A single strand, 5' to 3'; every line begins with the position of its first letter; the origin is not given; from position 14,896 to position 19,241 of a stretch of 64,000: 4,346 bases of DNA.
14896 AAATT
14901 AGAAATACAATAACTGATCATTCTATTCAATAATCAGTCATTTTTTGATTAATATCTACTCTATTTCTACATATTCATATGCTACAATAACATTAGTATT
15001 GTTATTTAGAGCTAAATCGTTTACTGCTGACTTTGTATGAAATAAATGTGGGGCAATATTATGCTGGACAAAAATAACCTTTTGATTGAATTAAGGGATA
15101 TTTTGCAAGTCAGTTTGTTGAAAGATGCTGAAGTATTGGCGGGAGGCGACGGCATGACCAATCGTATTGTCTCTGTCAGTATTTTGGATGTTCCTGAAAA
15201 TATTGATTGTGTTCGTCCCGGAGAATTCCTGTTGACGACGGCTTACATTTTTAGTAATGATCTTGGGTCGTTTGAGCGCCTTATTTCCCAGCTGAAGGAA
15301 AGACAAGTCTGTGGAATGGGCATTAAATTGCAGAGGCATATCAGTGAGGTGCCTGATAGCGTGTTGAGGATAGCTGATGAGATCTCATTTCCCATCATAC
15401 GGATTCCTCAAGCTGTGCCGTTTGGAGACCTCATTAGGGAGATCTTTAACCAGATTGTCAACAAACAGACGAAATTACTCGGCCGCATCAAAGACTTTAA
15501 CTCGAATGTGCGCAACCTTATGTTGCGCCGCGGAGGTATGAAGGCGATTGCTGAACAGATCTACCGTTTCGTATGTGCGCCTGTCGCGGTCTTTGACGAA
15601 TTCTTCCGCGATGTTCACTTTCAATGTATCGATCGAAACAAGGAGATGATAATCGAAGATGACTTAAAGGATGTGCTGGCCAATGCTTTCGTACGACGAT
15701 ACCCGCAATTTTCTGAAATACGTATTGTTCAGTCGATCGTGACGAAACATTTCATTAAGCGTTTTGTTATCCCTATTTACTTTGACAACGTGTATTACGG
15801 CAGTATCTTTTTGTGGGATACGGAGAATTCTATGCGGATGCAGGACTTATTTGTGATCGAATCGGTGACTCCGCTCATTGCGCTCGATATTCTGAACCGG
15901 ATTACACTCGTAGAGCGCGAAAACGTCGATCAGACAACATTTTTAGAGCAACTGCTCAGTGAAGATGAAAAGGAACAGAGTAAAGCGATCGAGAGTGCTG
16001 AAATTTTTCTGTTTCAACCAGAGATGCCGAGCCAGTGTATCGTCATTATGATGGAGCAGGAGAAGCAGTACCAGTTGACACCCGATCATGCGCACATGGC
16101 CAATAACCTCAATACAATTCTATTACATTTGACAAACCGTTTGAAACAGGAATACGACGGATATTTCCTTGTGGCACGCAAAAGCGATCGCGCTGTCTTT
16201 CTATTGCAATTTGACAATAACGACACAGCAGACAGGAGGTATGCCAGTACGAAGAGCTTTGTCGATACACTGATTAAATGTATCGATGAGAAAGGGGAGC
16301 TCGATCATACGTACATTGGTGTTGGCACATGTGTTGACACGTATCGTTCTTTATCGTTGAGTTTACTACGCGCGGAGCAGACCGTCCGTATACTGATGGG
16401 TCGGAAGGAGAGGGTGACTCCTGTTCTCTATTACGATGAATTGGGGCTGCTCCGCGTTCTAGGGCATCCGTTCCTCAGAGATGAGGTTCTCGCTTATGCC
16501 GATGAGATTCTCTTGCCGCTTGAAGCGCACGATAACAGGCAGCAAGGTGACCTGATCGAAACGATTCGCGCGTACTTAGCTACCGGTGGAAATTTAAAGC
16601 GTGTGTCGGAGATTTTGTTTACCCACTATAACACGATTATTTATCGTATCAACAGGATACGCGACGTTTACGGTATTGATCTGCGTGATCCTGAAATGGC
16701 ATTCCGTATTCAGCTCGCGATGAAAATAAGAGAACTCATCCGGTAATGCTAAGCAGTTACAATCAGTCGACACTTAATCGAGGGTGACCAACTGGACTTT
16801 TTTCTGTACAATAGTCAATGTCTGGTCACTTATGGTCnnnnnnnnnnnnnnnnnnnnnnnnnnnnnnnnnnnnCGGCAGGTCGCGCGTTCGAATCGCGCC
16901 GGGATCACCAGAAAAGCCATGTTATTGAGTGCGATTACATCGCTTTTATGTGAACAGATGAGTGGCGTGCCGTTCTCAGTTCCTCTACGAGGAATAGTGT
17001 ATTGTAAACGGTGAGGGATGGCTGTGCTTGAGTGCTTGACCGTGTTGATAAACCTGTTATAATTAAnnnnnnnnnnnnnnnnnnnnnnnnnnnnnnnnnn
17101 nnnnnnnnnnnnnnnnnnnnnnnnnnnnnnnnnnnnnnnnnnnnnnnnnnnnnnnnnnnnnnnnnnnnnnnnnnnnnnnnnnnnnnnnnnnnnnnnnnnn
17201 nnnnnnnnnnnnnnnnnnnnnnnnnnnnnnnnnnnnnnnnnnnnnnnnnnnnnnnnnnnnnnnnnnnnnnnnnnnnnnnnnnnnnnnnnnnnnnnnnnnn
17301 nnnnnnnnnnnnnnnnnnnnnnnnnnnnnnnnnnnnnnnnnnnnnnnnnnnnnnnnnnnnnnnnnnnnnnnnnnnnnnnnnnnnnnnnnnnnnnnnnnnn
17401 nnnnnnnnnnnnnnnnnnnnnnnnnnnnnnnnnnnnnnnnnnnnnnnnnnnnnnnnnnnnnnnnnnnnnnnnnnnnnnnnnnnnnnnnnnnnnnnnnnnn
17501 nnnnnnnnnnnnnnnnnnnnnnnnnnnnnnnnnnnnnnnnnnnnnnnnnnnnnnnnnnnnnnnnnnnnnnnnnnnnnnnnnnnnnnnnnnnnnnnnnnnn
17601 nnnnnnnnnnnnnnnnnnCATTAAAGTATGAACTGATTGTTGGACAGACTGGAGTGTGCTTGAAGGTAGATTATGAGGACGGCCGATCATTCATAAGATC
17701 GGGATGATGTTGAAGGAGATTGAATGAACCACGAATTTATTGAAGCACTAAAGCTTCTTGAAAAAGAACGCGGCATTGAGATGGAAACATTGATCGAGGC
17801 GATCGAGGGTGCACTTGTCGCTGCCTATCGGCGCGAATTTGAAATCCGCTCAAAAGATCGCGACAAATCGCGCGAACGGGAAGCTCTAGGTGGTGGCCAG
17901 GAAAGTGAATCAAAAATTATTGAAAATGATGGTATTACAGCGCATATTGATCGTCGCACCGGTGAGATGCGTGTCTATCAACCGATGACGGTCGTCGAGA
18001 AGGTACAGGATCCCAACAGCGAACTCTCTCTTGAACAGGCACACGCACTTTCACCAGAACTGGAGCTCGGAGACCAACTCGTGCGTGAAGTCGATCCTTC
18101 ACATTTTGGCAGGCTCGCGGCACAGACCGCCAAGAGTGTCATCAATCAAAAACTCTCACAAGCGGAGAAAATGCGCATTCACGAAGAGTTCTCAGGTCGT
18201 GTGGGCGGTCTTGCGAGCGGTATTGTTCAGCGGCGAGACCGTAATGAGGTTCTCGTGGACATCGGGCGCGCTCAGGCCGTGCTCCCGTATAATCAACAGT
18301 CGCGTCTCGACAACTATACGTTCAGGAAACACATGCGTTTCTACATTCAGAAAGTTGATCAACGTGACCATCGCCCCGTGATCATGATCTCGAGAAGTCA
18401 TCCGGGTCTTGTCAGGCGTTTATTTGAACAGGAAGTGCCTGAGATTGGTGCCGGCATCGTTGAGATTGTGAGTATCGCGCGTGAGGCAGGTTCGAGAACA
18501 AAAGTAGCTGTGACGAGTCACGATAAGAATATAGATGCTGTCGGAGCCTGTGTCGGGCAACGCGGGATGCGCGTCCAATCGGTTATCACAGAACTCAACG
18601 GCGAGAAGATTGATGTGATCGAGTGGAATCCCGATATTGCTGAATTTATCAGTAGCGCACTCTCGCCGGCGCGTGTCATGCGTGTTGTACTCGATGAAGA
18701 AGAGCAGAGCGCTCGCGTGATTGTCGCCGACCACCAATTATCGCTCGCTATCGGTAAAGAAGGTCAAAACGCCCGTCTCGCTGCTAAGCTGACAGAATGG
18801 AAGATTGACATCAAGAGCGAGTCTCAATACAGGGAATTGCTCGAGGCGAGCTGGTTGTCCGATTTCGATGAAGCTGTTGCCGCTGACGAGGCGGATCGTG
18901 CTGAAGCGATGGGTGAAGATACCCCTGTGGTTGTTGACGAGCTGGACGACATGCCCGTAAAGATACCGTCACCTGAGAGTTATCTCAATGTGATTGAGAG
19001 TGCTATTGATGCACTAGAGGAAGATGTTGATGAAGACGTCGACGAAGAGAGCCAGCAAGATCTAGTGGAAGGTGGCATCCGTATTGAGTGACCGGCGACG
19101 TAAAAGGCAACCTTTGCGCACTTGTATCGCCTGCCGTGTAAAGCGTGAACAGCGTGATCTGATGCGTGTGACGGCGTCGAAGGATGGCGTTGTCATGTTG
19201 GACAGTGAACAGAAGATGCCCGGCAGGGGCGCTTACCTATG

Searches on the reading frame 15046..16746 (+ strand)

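Call 42: search_protein_families(library=pfam, proteins=[window:15046-16746:+], max_evalue=0.00001)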
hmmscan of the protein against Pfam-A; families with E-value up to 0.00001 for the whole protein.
window:15046-16746:+ (566 aa): 3 families
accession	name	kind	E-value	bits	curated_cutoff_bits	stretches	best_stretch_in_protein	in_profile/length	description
PF07905.16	PucR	-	7.9e-31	107.3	33.5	1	18-137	1-118/118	Purine catabolism regulatory protein-like family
PF13556.12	HTH_30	-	6.5e-20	71.1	27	1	503-561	1-59/59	PucR C-terminal helix-turn-helix domain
PF17853.6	GGDEF_2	-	5.3e-08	33.6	24.5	1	313-449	7-116/116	GGDEF-like domain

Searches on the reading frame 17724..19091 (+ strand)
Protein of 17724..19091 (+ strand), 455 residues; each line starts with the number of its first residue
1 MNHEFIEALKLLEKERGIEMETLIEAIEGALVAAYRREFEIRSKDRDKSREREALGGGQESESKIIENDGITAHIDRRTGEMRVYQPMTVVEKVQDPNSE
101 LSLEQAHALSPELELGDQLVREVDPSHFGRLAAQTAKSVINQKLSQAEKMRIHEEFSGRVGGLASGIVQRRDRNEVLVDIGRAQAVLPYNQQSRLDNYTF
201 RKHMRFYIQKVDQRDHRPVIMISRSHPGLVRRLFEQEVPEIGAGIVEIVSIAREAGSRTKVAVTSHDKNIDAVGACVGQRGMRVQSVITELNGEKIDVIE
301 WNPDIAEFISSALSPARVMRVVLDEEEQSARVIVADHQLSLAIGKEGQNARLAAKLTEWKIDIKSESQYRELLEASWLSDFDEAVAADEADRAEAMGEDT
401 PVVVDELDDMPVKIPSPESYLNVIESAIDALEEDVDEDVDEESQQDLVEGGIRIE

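Call 42: search_protein_families(library=pfam, proteins=[window:17724-19091:+], max_evalue=0.00001)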
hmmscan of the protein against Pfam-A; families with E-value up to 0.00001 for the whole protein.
window:17724-19091:+ (455 aa): 2 families
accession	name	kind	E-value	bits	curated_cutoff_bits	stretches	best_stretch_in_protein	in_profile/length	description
PF08529.16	NusA_N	-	2.9e-32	111.8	23.8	1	4-149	1-118/119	NusA N-terminal domain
PF13184.12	KH_5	-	2.5e-30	104.9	27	1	255-321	1-67/69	NusA-like KH domain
